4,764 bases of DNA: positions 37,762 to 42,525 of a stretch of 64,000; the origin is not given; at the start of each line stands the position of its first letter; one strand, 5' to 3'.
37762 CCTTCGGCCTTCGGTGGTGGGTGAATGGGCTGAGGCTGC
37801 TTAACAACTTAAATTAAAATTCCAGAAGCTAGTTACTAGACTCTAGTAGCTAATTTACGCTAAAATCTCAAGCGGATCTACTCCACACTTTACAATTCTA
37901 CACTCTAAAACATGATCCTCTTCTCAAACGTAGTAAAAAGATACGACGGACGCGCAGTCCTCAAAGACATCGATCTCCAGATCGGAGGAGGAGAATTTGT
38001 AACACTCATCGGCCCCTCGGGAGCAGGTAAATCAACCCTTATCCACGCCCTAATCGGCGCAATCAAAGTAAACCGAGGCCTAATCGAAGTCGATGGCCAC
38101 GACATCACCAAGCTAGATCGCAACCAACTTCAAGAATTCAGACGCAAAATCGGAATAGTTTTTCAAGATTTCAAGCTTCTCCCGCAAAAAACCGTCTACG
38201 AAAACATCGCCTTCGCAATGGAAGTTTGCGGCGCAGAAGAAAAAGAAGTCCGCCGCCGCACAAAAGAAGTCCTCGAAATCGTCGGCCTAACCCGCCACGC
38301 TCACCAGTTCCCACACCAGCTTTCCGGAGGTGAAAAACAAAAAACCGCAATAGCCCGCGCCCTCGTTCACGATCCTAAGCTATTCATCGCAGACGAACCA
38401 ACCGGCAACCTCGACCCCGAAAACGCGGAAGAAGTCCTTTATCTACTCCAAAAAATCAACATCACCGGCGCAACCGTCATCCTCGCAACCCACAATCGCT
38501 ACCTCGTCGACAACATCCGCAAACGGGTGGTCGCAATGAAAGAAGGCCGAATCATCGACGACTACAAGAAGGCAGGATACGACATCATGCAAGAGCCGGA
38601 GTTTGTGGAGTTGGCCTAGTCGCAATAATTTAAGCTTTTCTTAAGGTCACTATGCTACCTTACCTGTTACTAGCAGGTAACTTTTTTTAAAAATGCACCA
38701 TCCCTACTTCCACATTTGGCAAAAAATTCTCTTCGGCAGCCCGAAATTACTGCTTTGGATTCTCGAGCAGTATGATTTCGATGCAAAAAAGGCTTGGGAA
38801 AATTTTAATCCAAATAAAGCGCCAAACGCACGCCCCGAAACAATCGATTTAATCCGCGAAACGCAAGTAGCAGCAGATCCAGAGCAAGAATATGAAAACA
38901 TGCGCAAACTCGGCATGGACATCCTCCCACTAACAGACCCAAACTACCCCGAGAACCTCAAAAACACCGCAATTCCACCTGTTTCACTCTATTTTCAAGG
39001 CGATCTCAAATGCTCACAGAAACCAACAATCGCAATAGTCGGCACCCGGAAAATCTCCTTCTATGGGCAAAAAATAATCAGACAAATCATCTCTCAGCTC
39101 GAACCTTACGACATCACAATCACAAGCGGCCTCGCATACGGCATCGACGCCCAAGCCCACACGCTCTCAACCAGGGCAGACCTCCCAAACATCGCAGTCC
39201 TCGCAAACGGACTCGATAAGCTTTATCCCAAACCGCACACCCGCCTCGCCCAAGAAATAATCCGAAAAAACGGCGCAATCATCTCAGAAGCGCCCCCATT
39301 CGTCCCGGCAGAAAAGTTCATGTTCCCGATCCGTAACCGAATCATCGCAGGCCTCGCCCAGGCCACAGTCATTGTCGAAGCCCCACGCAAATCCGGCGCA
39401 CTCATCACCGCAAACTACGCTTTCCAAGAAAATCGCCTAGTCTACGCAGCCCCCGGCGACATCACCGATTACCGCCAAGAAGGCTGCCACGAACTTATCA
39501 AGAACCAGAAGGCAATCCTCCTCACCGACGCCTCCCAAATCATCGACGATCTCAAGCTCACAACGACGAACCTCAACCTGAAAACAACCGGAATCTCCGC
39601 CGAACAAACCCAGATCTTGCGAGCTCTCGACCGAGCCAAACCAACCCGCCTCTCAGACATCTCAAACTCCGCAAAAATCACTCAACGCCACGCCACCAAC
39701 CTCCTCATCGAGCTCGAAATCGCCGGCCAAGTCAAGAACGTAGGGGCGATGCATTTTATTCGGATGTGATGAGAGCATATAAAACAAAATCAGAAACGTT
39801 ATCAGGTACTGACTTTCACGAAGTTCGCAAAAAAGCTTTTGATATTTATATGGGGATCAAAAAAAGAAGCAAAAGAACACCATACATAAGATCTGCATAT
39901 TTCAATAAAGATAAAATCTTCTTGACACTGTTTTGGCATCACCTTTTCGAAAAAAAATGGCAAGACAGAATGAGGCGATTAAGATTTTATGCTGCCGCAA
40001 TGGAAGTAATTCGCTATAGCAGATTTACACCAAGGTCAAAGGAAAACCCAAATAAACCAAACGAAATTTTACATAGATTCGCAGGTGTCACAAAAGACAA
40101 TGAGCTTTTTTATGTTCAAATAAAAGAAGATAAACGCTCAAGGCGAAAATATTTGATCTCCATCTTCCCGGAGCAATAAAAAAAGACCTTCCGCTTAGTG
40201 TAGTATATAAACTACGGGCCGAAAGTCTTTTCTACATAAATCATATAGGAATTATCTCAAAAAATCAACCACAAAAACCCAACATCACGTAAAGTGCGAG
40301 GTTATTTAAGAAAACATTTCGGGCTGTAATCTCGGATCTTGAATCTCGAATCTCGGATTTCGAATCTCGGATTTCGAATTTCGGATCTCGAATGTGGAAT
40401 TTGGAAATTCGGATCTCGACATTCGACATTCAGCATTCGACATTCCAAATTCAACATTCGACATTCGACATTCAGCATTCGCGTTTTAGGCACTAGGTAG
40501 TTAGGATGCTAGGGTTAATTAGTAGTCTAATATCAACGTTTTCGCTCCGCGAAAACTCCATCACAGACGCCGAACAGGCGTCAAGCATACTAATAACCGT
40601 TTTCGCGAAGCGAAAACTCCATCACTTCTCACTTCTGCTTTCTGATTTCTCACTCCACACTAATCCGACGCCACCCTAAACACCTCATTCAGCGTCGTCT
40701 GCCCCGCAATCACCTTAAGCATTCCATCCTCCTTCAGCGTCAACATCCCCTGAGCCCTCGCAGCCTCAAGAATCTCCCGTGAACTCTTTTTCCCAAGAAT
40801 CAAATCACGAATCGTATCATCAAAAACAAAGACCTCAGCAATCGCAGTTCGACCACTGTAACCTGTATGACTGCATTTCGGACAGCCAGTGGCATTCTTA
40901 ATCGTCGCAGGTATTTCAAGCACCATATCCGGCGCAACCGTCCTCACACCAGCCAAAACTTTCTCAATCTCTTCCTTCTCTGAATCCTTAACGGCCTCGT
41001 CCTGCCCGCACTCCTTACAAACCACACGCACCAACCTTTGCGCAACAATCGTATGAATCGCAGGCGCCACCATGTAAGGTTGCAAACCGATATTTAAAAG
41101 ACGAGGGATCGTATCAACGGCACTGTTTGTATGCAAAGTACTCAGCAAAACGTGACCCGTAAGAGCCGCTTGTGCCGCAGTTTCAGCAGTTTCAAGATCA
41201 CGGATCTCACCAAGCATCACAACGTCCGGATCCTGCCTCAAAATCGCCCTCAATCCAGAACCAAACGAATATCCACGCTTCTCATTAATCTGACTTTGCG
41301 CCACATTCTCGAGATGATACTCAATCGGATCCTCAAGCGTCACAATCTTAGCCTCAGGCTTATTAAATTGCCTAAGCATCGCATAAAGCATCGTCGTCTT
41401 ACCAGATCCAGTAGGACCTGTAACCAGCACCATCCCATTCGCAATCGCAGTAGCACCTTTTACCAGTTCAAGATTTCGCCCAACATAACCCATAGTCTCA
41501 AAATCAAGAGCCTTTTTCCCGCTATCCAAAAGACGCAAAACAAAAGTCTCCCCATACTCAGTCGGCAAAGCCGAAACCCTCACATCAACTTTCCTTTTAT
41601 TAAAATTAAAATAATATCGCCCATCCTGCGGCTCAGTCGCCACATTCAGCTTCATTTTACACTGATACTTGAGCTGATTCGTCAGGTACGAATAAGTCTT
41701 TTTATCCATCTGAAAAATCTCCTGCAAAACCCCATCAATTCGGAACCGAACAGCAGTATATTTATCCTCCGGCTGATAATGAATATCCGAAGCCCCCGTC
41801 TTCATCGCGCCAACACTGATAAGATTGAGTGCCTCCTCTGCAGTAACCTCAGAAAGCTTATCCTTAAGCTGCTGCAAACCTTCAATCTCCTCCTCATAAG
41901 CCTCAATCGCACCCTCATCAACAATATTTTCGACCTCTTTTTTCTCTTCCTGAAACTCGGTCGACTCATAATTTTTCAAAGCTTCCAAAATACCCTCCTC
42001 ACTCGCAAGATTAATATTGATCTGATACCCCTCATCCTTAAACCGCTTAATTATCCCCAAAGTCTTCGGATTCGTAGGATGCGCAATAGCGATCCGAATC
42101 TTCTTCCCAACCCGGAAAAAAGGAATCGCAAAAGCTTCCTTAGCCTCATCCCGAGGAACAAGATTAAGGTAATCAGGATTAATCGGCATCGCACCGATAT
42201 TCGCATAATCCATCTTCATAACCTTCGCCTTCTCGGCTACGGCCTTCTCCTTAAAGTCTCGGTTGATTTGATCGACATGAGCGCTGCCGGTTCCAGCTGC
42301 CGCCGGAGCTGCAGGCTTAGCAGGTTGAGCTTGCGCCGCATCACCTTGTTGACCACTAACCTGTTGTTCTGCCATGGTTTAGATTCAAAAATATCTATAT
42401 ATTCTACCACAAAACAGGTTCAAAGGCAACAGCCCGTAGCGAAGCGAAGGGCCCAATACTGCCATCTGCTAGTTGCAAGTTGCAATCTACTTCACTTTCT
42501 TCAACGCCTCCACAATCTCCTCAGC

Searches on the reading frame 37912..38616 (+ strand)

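Call 91: search_protein_families(library=pfam, proteins=[window:37912-38616:+], max_evalue=0.00001)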
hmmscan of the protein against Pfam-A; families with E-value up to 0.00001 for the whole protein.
window:37912-38616:+ (235 aa): 3 families
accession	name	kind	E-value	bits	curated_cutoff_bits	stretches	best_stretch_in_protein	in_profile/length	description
PF00005.33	ABC_tran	-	1.1e-36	126.9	25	1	17-164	1-136/137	ABC transporter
PF13304.12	AAA_21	-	2.6e-11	44.6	27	1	134-200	235-304/304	AAA domain, putative AbiEii toxin, Type IV TA system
PF02463.25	SMC_N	-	1.8e-07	31.3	40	1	28-206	25-209/220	RecF/RecN/SMC N terminal domain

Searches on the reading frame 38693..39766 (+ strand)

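Call 91: search_protein_families(library=pfam, proteins=[window:38693-39766:+], max_evalue=0.00001)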
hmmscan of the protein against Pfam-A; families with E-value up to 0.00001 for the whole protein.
window:38693-39766:+ (358 aa): 1 family
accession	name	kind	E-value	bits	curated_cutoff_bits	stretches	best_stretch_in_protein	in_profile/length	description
PF02481.21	DNA_processg_A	-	2.6e-71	239.6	29.6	1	70-276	2-210/212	DNA recombination-mediator protein A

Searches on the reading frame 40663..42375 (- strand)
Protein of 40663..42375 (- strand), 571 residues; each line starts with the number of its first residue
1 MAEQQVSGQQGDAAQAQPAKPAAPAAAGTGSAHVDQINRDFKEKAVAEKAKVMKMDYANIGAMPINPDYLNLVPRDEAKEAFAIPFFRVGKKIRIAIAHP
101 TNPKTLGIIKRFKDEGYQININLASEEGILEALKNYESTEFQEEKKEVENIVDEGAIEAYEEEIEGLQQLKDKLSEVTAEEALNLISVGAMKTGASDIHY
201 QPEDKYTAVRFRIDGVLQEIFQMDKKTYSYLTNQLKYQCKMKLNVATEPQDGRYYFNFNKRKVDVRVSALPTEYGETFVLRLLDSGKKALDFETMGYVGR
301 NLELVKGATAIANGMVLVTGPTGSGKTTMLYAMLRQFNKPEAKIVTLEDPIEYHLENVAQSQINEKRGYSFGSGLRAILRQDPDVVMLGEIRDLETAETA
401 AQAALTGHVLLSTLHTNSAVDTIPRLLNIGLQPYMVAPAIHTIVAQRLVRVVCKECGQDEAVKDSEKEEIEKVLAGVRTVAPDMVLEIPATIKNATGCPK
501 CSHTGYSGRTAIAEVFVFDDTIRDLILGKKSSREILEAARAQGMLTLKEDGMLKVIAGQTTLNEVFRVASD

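Call 91: search_protein_families(library=pfam, proteins=[window:40663-42375:-], max_evalue=0.00001)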
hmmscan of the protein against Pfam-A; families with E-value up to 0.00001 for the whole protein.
window:40663-42375:- (571 aa): 2 families
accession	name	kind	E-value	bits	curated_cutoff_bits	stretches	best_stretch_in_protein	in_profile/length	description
PF00437.27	T2SSE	-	1.5e-115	386.3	24.9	1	180-567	9-370/370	Type II/IV secretion system protein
PF05157.20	MshEN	-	2.8e-08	34.1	23.1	1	55-140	3-87/90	MshEN domain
